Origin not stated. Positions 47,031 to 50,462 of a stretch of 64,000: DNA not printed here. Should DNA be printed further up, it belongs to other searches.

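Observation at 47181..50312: Producer-consumer fusion: YfhO-like GT-C glycosyltransferase domain fused to a Ppm1/DPM1-type polyprenyl-phosphate sugar synthase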

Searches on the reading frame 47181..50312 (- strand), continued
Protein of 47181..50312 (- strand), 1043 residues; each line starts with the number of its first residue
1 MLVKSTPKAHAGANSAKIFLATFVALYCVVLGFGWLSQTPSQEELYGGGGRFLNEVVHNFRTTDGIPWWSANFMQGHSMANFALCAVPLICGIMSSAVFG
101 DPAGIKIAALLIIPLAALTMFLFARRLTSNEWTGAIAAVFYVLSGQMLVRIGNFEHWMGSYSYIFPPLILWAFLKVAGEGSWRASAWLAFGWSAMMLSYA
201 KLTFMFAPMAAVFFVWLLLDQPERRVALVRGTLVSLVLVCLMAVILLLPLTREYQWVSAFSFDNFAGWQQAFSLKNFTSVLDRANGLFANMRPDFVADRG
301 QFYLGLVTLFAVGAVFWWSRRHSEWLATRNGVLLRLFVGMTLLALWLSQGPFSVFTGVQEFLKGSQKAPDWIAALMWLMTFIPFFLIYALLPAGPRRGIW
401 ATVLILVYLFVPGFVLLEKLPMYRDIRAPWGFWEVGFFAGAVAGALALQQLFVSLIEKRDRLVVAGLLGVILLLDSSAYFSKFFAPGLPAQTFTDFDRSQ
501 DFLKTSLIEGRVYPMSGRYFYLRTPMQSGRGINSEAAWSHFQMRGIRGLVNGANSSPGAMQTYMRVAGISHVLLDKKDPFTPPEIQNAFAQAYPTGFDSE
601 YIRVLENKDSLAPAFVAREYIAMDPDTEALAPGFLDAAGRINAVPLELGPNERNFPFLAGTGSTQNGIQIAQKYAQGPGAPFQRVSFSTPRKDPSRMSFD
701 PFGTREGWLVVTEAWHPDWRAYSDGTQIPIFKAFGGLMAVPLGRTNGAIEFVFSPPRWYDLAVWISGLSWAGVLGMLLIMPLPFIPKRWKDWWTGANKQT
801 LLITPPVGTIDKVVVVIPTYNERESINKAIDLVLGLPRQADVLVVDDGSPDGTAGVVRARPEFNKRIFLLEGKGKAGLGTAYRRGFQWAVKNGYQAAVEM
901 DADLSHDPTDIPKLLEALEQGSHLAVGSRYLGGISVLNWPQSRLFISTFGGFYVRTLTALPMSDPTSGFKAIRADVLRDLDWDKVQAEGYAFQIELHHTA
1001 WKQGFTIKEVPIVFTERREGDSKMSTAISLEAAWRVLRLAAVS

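Call 11: search_solved_structures(query=window:47181-50312:-, max_evalue=1, show_alignments=2)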
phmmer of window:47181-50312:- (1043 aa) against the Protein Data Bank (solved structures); distinct sequences matched with E-value up to 1: 15.
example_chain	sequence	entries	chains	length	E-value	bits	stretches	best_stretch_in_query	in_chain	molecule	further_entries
5mlz_A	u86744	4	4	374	1e-26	96.3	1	812-1036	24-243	Dolichol monophosphate mannose synthase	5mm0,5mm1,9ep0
9bhc_C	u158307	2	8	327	3.7e-08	34.8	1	809-925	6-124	Undecaprenyl-phosphate 4-deoxy-4-formamido-L-arabinose transferase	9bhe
8vxh_A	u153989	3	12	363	4.3e-08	34.6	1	809-925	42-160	Undecaprenyl-phosphate 4-deoxy-4-formamido-L-arabinose transferase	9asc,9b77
9hwj_A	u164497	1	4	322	8.6e-08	33.6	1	809-923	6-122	Undecaprenyl-phosphate 4-deoxy-4-formamido-L-arabinose transferase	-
2z87_A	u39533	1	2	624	0.00022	22.3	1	781-925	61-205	Chondroitin synthase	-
2z86_A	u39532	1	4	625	0.00022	22.3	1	781-925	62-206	Chondroitin synthase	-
6yv7_B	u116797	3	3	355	0.0017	19.3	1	809-882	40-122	Glycosyl transferase, family 2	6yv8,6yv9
6yv7_A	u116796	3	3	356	0.0017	19.3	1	809-882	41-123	Glycosyl transferase, family 2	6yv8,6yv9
9omj_A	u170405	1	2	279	0.0033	18.4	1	812-888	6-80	Glycosyltransferase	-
9omm_A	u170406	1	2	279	0.004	18.2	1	812-888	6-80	Glycosyltransferase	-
9omh_A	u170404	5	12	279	0.004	18.1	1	812-888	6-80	Glycosyltransferase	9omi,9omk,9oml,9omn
3bcv_A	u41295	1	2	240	0.077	13.9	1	809-896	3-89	Putative glycosyltransferase protein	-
5tze_C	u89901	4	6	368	0.23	12.3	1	813-1042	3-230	Glycosyl transferase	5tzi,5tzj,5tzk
6h1j_A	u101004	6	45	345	0.56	11.1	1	806-856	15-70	Probable ss-1,3-N-acetylglucosaminyltransferase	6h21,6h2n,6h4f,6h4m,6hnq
5tz8_A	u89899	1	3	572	0.67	10.8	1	813-1042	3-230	Glycosyl transferase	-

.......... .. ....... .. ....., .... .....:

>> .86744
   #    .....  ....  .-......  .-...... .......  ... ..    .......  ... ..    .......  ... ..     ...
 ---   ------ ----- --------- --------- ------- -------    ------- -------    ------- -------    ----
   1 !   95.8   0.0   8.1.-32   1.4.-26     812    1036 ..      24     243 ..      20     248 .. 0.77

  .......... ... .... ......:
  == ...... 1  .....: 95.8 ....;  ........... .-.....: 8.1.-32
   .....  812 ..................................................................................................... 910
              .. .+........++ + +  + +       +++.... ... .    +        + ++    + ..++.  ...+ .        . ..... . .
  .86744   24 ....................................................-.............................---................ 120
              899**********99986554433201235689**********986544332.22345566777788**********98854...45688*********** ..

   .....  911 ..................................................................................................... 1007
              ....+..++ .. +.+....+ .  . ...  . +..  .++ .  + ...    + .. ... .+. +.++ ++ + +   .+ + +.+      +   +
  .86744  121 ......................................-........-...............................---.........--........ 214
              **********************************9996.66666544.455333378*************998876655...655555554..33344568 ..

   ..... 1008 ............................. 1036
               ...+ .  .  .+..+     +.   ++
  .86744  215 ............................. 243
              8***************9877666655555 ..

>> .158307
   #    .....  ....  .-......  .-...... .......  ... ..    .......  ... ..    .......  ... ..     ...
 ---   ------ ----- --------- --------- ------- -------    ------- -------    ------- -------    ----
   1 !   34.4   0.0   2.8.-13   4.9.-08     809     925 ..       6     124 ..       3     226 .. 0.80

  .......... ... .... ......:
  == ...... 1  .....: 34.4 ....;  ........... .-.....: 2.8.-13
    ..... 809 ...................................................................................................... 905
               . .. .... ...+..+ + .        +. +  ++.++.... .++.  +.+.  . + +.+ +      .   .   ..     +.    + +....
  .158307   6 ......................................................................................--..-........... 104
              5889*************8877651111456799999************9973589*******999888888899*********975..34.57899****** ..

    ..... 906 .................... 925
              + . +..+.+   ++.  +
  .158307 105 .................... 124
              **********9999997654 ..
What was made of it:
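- On DPMS/Ppm1-type polyprenyl-phosphate glycosyltransferases: R929, R943 and S947 (call 11 alignment).
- Two PfDPMS residues differ: Q93 to S905 and K178 to A991 (call 11).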

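Call 14: find_encoding_contigs(protein=P0117, flank=8000, max_places=3)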
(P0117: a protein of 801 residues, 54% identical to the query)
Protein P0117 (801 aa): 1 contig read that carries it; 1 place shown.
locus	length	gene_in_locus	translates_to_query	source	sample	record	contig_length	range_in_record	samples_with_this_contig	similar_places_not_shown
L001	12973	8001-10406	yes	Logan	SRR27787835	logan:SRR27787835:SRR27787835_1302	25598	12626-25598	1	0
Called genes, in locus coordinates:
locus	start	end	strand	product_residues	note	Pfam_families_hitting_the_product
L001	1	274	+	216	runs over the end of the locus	-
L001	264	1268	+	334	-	PF01633:Choline_kinase, PF01636:APH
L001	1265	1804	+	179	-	-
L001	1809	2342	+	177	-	-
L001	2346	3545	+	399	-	PF08421:Methyltransf_13, PF13489:Methyltransf_23, PF08484:Methyltransf_14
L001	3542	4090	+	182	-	PF19480:DUF6016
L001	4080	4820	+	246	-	PF00106:adh_short, PF08659:KR (faint), PF23441:SDR (faint), PF13561:adh_short_C2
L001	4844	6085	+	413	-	PF08421:Methyltransf_13, PF13489:Methyltransf_23, PF08241:Methyltransf_11 (weak), PF08242:Methyltransf_12 (weak), PF08484:Methyltransf_14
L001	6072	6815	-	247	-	PF13641:Glyco_tranf_2_3, PF00535:Glycos_transf_2, PF10111:Glyco_tranf_2_2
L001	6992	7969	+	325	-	PF03706:LPG_synthase_TM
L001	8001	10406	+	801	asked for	-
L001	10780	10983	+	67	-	-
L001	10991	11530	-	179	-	PF13302:Acetyltransf_3, PF00583:Acetyltransf_1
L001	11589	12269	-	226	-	PF00702:Hydrolase (weak), PF12710:HAD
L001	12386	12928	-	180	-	PF01370:Epimerase, PF07993:NAD_binding_4, PF16363:GDP_Man_Dehyd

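Call 45: search_protein_families(library=pfam, alignment_id=A3, max_evalue=0.001)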
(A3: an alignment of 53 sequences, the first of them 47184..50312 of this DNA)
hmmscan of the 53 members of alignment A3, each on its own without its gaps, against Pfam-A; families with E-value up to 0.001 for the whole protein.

A. member 1, window:47184-50312:- (1043 aa): 2 families
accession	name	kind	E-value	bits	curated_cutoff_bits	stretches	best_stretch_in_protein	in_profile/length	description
PF00535.33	Glycos_transf_2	-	9.5e-25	87.9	23.3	1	815-980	2-167/168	Glycosyl transferase family 2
PF09586.16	YfhO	-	3e-05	23.1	28.5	1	705-757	775-827/835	Bacterial membrane protein YfhO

B. families by the number of members that match (of 53 scanned): 6 families
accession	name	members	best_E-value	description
PF09586.16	YfhO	27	2.1e-10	Bacterial membrane protein YfhO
PF00535.33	Glycos_transf_2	18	1.8e-30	Glycosyl transferase family 2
PF13641.12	Glyco_tranf_2_3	9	2e-08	Glycosyltransferase like family 2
PF10131.15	PTPS_related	6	3.7e-06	6-pyruvoyl-tetrahydropterin synthase related domain; membrane protein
PF13231.12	PMT_2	3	8.6e-05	Dolichyl-phosphate-mannose-protein mannosyltransferase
PF02936.19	COX4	1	0.00019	Cytochrome c oxidase subunit IV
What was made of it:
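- On YfhO family (Pfam PF09586): Relatives do match: 27 of 53 at E<=1e-3 (call 45).
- PTPS_related and PMT_2 match others (call 45).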

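Call 49: find_related_loci(query=A4, collection=genome_contigs, flank=8000)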
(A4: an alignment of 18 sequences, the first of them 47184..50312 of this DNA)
Query A4 (1043 aa) in genome_contigs; peptide patterns used: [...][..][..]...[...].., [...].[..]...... (x = any residue, [..] = any of these).
600 stretches matched a pattern (row limit reached: there are more); 597 encode a relative of the query (tblastn E <= 1e-3); the best 80 are kept; 80 distinct loci.
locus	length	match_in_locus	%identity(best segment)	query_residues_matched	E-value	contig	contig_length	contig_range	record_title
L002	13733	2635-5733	42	20-1039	0e+0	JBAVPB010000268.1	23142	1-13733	MAG: Chthoniobacteraceae bacterium isolate MFD00741_ilm_asm_bin14 k127_76333, whole genome shotgun sequence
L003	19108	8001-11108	39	14-1040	0e+0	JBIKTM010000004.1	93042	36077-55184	MAG: Candidatus Methylacidiphilales bacterium isolate ME2015-07-24_3300037520_group6_bin145 Rohwer_bin2629_scaffold_32_c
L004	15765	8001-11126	39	1-1040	0e+0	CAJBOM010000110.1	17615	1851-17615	MAG: uncultured Verrucomicrobia bacterium isolate Loc080925-7m_bin-0087 genome assembly, contig: bin-0087:110/218, whole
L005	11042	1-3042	40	33-1040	0e+0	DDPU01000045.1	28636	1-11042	MAG TPA_asm: Verrucomicrobia bacterium UBA2460 UBA2460_contig_1364, whole genome shotgun sequence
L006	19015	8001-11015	38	31-1040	0e+0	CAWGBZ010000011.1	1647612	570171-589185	MAG: uncultured Verrucomicrobiae bacterium isolate MFD06435.bin.1.194 genome assembly, contig: contig_15079, whole genom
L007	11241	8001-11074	38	8-1040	4e-153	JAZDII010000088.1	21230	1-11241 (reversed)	MAG: bacterium isolate MEGAHIT-group-0.390 k141_5114880, whole genome shotgun sequence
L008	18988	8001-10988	37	16-1040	7e-136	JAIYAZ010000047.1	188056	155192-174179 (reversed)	MAG: Verrucomicrobiaceae bacterium isolate E1_MAG_00022 pond_E1_MAG_00022_000000000055, whole genome shotgun sequence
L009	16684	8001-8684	54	814-1041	5e-71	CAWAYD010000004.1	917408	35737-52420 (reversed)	MAG: uncultured Verrucomicrobiae bacterium isolate MFD05841.bin.1.162 genome assembly, contig: contig_21649, whole genom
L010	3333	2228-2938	52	807-1039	2e-71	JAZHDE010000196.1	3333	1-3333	MAG: Candidatus Cloacimonadota bacterium isolate Bin12Zod NODE_3999_length_3333_cov_10.865162, whole genome shotgun sequ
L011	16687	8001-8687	52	810-1036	1e-68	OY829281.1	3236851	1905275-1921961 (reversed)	MAG: Balneolaceae bacterium isolate c63fa63d-abcb-44aa-a049-ecdd770e9aed genome assembly, chromosome: 1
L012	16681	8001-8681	51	812-1039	2e-68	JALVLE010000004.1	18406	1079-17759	MAG: candidate division WOR-3 bacterium isolate A1_metabat2_scaf2bin.263 A1_NODE_1008_length_18406_cov_2.616937, whole g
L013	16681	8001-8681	51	814-1039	1e-67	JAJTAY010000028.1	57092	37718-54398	MAG: Bacteroidia bacterium isolate MH_R1_16 k141_59391, whole genome shotgun sequence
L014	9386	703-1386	50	814-1039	2e-67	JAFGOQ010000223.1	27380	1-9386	MAG: Bacteroidales bacterium isolate Zod_Metabat.638 k87_14151861, whole genome shotgun sequence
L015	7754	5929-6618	48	814-1043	8e-67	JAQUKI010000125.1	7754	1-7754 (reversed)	MAG: Candidatus Neomarinimicrobiota bacterium isolate STD1_103 NODE_30372_length_7754_cov_2.792317_Sandtown_D1, whole ge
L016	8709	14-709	50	813-1043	1e-65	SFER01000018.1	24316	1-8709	MAG: Bacteroidales bacterium isolate W0P31.042 Contig1297, whole genome shotgun sequence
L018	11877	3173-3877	50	814-1043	4e-65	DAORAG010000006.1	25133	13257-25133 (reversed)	MAG TPA_asm: Cyclobacteriaceae bacterium isolate AMR_MDS_0964 NODE_374_length_25133_cov_5.080030, whole genome shotgun s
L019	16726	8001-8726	49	806-1042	4e-65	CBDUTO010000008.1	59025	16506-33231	MAG TPA_asm: uncultured Melioribacteraceae bacterium isolate SRR22302365_binner12_Refined_155 genome assembly, contig: E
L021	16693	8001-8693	49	812-1043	3e-64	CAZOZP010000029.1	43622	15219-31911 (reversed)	MAG TPA_asm: uncultured Melioribacteraceae bacterium isolate binchicken_co190_134 genome assembly, contig: NODE_1804_len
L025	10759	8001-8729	47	806-1043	1e-63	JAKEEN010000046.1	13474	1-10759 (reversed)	MAG: Flammeovirgaceae bacterium isolate PMV_1.37 PMV_1.37.k101_173941, whole genome shotgun sequence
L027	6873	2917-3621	50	814-1043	2e-63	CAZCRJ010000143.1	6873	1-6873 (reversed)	MAG TPA_asm: uncultured Roseivirgaceae bacterium isolate SRP319275_co1_69 genome assembly, contig: NODE_15290_length_687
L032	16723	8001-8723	48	802-1043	7e-63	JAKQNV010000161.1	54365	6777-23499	MAG: Candidatus Cloacimonadota bacterium isolate USDV_metabat.33_sub k141_1943549, whole genome shotgun sequence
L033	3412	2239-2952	48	809-1042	2e-63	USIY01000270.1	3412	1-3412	uncultured Bacteroidales bacterium isolate UMGS1768 genome assembly, contig: NODE_5162_length_3412_cov_7.198689, whole g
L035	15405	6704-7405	45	810-1042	2e-62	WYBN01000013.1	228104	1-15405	MAG: Melioribacteraceae bacterium isolate CHB1 k127_745771, whole genome shotgun sequence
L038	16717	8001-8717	48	810-1043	5e-62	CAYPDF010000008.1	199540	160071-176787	MAG TPA_asm: uncultured Ohtaekwangia sp. isolate binchicken_co351_92 genome assembly, contig: NODE_39_length_199540_cov_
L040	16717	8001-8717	48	810-1043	8e-62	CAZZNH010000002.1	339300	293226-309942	MAG TPA_asm: uncultured Ohtaekwangia sp. isolate SRP287453_co1_322 genome assembly, contig: NODE_5_length_339300_cov_9.2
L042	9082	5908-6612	50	806-1039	9e-62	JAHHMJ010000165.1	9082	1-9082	MAG: Gemmatimonadetes bacterium isolate IDS-52 SC9687-89-91_k127_2558514, whole genome shotgun sequence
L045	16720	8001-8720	46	810-1043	2e-61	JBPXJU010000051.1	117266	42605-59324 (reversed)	MAG: Bacteroidota bacterium isolate mt_P2 k141_99545, whole genome shotgun sequence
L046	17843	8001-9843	51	709-1043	4e-61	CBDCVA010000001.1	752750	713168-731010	MAG: Candidatus Latescibacterota bacterium isolate bb234c53-c0f8-4b28-8135-e2c33dbce641 genome assembly, contig: contig_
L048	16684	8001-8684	50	812-1039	9e-61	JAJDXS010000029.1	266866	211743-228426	MAG: Gemmatimonadetes bacterium isolate jk18x27bins.47 k141_23638, whole genome shotgun sequence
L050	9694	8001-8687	50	811-1039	7e-61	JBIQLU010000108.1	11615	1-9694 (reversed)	MAG: Gemmatimonas aurantiaca isolate mag.18g NODE_3139_length_11615, whole genome shotgun sequence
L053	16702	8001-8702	49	812-1043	7e-61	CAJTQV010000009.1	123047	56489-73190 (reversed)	MAG TPA_asm: uncultured Muribaculaceae bacterium isolate MGBC108169 genome assembly, contig: MGBC108169.9, whole genome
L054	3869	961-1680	46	810-1043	4e-61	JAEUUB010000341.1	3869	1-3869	MAG: Cyclobacteriaceae bacterium isolate new MAG-344 k141_3696149, whole genome shotgun sequence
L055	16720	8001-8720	46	810-1043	3e-60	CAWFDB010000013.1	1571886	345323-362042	MAG: uncultured Bacteroidetes bacterium isolate MFD04716.bin.2.173 genome assembly, contig: contig_8645, whole genome sh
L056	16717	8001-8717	47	810-1043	3e-60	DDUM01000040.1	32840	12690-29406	MAG TPA_asm: Flammeovirgaceae bacterium UBA2338 UBA2338_contig_4419, whole genome shotgun sequence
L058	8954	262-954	50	812-1043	2e-60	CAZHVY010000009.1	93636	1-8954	MAG TPA_asm: uncultured Geobacter sp. isolate binchicken_co20_405 genome assembly, contig: NODE_626_length_93636_cov_45.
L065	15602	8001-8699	47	813-1043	4e-60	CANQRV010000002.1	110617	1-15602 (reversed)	MAG: uncultured Muribaculaceae bacterium isolate Lapin-022__bin49 genome assembly, contig: Lapin-022__NODE_152_length_11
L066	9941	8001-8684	49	812-1039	6e-60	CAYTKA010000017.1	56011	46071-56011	MAG TPA_asm: uncultured Gemmatimonadaceae bacterium isolate SRP272529_co2_79 genome assembly, contig: NODE_743_length_56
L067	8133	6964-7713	45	798-1043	4e-60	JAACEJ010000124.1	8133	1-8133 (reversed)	MAG: Actinomycetota bacterium isolate OTbin.62 scaffold_4531, whole genome shotgun sequence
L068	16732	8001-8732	46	806-1043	5e-60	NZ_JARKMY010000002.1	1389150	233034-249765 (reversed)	Chryseolinea sp. H1M3-3 velvet_auto_127_2, whole genome shotgun sequence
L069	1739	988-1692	48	814-1043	7e-63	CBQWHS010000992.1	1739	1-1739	MAG TPA_asm: uncultured Chryseosolibacter sp. isolate SRR11839389_concoct_92 genome assembly, contig: ERZ27397411.124547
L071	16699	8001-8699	49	812-1042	2e-59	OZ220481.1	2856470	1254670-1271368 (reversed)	MAG: Longimicrobiales bacterium isolate 6a12c18f-4201-4084-a6a2-16e5aedc472d genome assembly, chromosome: 1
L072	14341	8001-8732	47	803-1043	3e-59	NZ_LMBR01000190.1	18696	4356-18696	Chlorobium limicola strain Frasassi contig-124_47, whole genome shotgun sequence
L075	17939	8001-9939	47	695-1039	3e-59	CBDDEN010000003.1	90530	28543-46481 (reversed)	MAG: Longimicrobiales bacterium isolate 39b69aeb-8238-4d97-8a7e-e217078665d9 genome assembly, contig: contig_3, whole ge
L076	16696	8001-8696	45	814-1043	2e-59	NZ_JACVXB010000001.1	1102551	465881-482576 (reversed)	Aestuariibaculum sediminum strain TT11 NODE_1_length_1102551_cov_247.566, whole genome shotgun sequence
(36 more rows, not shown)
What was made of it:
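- Tried and rejected: It was repeated with A4 (call 49).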
